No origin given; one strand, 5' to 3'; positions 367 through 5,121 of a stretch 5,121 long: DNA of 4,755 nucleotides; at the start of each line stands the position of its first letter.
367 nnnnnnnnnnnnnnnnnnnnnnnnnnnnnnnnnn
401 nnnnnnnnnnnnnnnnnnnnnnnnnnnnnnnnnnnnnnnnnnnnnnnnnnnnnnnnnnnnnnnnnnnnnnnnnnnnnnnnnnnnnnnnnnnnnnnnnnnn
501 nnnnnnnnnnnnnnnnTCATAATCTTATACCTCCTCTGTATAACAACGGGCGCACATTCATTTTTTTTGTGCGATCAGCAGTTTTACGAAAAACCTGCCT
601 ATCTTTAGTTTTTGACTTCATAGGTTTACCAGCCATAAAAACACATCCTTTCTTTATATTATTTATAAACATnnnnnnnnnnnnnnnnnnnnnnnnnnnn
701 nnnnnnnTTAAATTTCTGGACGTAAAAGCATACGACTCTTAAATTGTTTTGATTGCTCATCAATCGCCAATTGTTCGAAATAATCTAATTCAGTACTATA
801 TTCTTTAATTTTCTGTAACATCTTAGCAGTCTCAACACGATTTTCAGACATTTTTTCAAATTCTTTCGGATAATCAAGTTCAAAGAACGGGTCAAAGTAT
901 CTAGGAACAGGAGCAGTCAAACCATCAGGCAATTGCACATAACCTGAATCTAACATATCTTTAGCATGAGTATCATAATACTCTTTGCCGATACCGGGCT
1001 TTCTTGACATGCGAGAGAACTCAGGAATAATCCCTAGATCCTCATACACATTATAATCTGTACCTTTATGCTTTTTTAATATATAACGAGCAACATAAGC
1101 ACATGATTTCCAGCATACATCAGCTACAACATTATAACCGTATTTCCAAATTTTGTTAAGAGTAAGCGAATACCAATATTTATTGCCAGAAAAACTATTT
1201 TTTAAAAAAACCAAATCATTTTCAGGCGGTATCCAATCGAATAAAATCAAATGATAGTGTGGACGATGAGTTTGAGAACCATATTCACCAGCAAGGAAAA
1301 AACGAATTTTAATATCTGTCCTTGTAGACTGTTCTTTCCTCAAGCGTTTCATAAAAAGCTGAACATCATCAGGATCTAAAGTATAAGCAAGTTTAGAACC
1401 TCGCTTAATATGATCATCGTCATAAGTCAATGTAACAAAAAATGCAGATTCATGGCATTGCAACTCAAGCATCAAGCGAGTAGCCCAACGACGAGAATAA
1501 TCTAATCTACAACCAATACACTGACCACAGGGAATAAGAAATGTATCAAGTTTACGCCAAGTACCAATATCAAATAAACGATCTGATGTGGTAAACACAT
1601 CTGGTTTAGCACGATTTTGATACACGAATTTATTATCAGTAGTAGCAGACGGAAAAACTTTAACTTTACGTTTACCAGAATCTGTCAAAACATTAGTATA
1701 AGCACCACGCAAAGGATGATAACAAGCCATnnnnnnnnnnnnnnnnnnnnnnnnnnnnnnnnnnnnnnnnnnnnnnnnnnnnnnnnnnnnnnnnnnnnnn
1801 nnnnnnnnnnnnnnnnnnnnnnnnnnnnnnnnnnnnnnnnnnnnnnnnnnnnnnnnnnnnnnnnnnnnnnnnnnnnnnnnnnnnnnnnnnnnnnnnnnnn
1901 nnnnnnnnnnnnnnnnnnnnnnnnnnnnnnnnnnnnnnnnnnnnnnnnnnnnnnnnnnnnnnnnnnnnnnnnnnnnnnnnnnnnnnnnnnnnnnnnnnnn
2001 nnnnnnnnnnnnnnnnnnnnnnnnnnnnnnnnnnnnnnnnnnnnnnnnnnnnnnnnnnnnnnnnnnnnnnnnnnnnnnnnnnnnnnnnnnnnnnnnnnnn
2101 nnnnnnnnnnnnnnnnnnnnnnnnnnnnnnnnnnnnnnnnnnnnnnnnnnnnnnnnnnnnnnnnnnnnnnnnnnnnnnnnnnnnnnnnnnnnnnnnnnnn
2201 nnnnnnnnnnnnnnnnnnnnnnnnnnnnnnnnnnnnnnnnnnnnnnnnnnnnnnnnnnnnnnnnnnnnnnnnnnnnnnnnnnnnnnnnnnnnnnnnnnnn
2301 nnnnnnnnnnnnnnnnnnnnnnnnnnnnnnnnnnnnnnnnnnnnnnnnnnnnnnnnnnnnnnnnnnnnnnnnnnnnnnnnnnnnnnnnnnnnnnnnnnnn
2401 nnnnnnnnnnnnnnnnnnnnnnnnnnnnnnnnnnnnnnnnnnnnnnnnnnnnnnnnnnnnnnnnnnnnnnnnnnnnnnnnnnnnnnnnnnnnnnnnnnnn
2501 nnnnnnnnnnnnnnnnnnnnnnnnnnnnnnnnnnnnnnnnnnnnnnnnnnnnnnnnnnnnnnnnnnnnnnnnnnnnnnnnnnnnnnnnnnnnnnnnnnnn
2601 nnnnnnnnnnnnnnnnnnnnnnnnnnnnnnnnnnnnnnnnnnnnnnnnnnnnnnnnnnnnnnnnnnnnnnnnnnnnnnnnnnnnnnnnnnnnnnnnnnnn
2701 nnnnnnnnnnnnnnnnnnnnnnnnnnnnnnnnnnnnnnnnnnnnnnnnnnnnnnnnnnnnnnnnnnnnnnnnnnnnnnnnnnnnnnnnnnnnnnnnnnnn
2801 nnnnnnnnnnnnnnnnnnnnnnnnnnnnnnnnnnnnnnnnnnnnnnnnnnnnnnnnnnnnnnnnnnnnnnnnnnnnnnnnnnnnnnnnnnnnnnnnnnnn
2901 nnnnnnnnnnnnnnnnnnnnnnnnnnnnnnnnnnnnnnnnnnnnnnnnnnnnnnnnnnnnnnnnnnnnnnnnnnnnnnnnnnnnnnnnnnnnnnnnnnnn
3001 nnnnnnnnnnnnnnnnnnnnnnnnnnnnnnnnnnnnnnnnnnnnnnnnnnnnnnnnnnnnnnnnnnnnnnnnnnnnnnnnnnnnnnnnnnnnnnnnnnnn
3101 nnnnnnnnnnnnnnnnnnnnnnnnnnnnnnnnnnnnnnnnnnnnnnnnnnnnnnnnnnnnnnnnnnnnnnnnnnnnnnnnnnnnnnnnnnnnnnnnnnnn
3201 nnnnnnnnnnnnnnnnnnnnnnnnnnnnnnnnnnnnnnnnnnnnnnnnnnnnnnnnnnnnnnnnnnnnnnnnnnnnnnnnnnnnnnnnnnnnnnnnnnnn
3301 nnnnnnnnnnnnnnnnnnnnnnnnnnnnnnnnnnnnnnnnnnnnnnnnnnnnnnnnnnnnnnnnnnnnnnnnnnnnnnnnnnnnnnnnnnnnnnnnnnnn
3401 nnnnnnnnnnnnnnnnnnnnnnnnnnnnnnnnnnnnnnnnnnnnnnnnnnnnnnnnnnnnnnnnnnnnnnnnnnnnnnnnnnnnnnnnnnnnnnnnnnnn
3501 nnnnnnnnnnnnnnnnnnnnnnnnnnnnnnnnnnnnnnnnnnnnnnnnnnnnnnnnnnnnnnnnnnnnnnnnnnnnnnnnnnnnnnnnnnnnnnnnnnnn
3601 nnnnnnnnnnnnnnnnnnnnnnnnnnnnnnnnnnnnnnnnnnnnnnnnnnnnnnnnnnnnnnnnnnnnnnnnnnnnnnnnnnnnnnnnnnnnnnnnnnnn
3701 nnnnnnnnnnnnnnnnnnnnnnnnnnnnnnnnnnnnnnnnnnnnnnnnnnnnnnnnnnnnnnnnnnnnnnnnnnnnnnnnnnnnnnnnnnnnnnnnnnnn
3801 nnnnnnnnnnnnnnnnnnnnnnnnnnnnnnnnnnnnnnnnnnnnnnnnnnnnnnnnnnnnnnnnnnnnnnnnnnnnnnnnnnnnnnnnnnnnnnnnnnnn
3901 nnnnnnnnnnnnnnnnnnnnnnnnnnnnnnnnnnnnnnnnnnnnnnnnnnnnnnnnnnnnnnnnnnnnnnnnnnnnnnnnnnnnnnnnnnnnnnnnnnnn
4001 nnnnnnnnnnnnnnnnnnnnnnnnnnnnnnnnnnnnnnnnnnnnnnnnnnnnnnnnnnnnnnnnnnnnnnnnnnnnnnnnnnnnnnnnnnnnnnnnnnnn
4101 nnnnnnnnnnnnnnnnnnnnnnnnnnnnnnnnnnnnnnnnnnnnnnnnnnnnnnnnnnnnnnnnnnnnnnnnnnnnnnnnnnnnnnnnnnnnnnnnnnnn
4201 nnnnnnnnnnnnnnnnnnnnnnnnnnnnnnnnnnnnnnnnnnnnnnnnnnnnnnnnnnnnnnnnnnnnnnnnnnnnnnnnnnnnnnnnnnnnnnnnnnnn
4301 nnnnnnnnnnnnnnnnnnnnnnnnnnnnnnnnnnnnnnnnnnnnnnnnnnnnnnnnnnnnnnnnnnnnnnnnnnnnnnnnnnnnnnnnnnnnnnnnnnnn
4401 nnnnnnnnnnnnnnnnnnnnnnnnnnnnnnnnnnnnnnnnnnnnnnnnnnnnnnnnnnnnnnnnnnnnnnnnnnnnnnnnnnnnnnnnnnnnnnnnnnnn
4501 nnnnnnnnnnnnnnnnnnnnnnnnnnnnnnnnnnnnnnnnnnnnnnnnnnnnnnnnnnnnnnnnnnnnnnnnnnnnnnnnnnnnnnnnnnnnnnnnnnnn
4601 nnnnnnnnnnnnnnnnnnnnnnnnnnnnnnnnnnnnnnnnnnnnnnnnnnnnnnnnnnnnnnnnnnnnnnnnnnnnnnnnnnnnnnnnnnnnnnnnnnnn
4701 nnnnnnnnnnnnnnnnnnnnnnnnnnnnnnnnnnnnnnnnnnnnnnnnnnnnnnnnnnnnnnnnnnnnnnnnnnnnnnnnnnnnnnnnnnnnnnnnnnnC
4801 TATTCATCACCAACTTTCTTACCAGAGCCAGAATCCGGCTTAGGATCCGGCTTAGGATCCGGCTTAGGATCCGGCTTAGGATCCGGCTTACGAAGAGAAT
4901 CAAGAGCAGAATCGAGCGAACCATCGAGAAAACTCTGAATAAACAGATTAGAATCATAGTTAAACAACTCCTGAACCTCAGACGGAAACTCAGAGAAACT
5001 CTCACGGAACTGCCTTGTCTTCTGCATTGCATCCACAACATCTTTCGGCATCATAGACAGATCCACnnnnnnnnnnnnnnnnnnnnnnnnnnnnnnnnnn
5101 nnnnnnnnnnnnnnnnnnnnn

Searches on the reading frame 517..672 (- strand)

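Call 3: search_protein_families(library=pfam, proteins=[window:517-672:-], max_evalue=1)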
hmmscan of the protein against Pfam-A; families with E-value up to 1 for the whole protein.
window:517-672:- (51 aa): 0 families

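Call 4: search_protein_families(library=phrogs, proteins=[window:517-672:-], max_evalue=0.01)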
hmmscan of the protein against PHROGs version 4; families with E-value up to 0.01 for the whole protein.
window:517-672:- (51 aa): 1 family
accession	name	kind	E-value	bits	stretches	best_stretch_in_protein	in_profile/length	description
phrog_10695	-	unknown function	2.5e-06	28.5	1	20-51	8-39/39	-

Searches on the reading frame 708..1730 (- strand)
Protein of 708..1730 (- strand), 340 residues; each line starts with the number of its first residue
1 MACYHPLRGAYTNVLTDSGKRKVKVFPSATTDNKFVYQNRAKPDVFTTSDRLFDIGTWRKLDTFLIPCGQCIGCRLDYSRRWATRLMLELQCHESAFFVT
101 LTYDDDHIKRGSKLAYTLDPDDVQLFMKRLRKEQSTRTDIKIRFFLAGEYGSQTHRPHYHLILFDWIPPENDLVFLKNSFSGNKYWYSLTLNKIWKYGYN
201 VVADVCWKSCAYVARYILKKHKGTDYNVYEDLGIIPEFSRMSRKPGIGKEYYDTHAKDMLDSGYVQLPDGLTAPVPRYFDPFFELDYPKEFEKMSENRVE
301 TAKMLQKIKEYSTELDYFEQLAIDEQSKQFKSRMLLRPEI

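Call 3: search_protein_families(library=pfam, proteins=[window:708-1730:-], max_evalue=1)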
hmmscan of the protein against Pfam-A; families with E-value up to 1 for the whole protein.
window:708-1730:- (340 aa): 2 families
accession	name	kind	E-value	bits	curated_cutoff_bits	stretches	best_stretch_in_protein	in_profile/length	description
PF23343.2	REP_ORF2-G2P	-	2.6e-20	73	27.8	1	97-220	2-98/99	Replication-associated protein ORF2/G2P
PF06226.18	DUF1007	-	0.19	12.1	27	0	279-332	44-100/211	Protein of unknown function (DUF1007)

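Call 4: search_protein_families(library=phrogs, proteins=[window:708-1730:-], max_evalue=0.01)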
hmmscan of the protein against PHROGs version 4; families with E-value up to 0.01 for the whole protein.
window:708-1730:- (340 aa): 3 families
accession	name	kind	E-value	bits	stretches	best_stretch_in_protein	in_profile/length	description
phrog_942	-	DNA, RNA and nucleotide metabolism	1.2e-108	365.6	1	1-337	59-353/501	replication initiation protein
phrog_29197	-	unknown function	1.3e-40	140.4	1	1-166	1-170/187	-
phrog_3584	-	DNA, RNA and nucleotide metabolism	8.2e-08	33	1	84-163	57-134/265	replication initiation protein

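Call 58: find_homologous_proteins(query=window:708-1730:-, max_evalue=1e-40)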
Query window:708-1730:- (340 aa): 5014 proteins with E <= 1e-40 among 8000 candidates; the best 120 are listed.
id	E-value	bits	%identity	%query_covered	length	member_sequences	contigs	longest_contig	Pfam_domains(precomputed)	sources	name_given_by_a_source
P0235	3.4e-220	748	92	100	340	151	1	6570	PF23343.3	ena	-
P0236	2.6e-200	683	82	100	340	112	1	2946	PF23343.3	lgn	-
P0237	1.7e-194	664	81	100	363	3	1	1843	PF23343.3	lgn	-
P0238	3.1e-191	653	80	100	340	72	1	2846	PF23343.3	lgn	-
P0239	2.7e-178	610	73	100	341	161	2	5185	PF23343.3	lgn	-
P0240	2.9e-171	587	71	100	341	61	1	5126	PF23343.3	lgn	-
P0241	1.7e-169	582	71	100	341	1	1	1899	PF23343.3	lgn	-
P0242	1.8e-167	575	71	100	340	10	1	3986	PF23343.3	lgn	-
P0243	8.8e-165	566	70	100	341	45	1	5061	PF23343.3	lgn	-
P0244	1.6e-162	559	70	100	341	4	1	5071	PF23343.3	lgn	-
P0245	3.5e-144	498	64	100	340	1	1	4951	PF23343.3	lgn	-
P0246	4.8e-140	485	61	100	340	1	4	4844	PF23343.3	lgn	-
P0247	7.2e-135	468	61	100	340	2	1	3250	PF23343.3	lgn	-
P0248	4.7e-134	465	60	99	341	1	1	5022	PF23343.3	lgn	-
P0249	8.4e-133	461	60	99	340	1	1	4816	PF23343.3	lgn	-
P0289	1.3e-69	253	40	99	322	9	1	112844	PF23343.3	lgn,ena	-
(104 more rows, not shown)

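Call 59: find_encoding_contigs(protein=P0235, flank=7000, max_places=3)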
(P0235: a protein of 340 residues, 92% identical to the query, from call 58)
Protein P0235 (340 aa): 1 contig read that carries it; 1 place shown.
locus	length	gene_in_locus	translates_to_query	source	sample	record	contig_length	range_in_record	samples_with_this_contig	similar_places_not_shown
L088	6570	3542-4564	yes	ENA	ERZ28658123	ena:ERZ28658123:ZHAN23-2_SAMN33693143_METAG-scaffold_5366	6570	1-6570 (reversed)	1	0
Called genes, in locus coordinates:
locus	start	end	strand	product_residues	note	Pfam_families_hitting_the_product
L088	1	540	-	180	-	?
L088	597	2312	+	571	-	PF02305:Phage_F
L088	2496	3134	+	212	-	-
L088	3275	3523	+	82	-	-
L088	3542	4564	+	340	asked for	PF23343:REP_ORF2-G2P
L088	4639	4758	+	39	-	-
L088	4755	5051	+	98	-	-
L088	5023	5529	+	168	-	PF09675:Chlamy_scaf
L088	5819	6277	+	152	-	PF09424:YqeY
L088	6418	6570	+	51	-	PF00318:Ribosomal_S2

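Call 60: find_encoding_contigs(protein=P0289, flank=8000, max_places=2)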
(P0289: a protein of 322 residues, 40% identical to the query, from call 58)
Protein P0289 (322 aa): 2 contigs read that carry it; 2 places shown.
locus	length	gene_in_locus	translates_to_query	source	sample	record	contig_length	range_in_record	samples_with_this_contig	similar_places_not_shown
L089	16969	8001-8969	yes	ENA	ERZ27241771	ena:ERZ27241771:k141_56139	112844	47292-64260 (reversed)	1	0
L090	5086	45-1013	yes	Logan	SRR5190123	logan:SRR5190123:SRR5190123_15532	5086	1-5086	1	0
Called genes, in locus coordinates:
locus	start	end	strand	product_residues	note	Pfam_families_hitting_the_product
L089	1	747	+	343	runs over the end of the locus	PF01867:Cas_Cas1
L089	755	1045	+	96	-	PF09827:CRISPR_Cas2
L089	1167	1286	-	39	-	-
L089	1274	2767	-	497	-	PF00239:Resolvase, PF07508:Recombinase, PF13408:Zn_ribbon_recom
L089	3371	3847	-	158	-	-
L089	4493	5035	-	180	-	PF05067:Mn_catalase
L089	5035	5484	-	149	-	PF11007:CotJA, PF12652:CotJB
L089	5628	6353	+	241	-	PF01520:Amidase_3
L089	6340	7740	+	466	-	PF18073:Zn_ribbon_LapB, PF13481:AAA_25, PF03796:DnaB_C (weak), PF06745:ATPase, PF23442:DUF7125, PF06745:ATPase (weak), PF05362:Lon_C (weak)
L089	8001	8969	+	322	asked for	PF23343:REP_ORF2-G2P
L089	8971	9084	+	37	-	-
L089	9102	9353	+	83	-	PF20577:Phage_ORF5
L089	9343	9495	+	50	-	-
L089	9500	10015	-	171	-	-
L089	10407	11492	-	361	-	-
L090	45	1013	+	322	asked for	PF23343:REP_ORF2-G2P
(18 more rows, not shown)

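Call 68: search_protein_families(library=pfam, proteins=[L088:1-516:-, L088:5819-6277:+], max_evalue=0.01)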
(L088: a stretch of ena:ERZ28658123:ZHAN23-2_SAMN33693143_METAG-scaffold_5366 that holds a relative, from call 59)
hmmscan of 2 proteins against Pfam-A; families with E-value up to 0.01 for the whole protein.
L088:1-516:- (172 aa): 2 families
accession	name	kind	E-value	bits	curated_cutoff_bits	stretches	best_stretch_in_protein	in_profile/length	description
PF19127.6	Choline_bind_3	-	2.5e-13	50.2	27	1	127-167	2-44/47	Choline-binding repeat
PF01473.26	Choline_bind_1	-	0.0012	19.6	20.5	0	127-143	1-17/19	Putative cell wall binding repeat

L088:5819-6277:+ (152 aa): 2 families
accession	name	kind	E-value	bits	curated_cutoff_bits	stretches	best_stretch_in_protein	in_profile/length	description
PF09424.15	YqeY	-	3.1e-48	163.9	27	1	2-144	1-143/143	Yqey-like protein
PF02637.23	GatB_Yqey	-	0.0069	16.7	27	0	73-144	69-148/148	GatB domain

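Call 70: find_encoding_contigs(protein=P0248, flank=6000, max_places=2)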
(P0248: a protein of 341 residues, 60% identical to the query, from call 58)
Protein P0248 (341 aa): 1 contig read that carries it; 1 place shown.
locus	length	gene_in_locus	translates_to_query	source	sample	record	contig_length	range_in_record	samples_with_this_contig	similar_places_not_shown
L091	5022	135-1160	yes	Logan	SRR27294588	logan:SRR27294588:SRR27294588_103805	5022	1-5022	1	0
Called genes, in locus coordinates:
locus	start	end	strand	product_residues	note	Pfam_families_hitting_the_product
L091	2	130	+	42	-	?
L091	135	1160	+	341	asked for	PF23343:REP_ORF2-G2P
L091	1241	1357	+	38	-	-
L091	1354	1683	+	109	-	-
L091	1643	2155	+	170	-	PF09675:Chlamy_scaf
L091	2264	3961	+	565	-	PF02305:Phage_F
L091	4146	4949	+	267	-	-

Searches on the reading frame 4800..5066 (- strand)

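Call 3: search_protein_families(library=pfam, proteins=[window:4800-5066:-], max_evalue=1)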
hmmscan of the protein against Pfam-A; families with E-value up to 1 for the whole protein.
window:4800-5066:- (88 aa): 3 families
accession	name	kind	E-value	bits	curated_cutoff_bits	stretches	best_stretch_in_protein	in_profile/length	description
PF09675.16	Chlamy_scaf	-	3.1e-10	40.7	25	1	1-77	56-131/134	Chlamydia-phage Chp2 scaffold (Chlamy_scaf)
PF05887.16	Trypan_PARP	-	0.0098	16.3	100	1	60-80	92-112/134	Procyclic acidic repetitive protein (PARP)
PF03210.18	Paramyx_P_V_C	-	0.14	12.6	25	1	32-84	64-113/154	Paramyxovirus P/V phosphoprotein C-terminal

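Call 4: search_protein_families(library=phrogs, proteins=[window:4800-5066:-], max_evalue=0.01)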
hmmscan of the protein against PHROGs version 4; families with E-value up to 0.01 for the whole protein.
window:4800-5066:- (88 aa): 2 families
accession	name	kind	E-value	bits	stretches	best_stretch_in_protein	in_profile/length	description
phrog_1642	-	head and packaging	4.8e-09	37.3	1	1-76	59-137/152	virion structural protein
phrog_24439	-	head and packaging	1.5e-05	26.1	1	2-72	8-77/82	virion structural protein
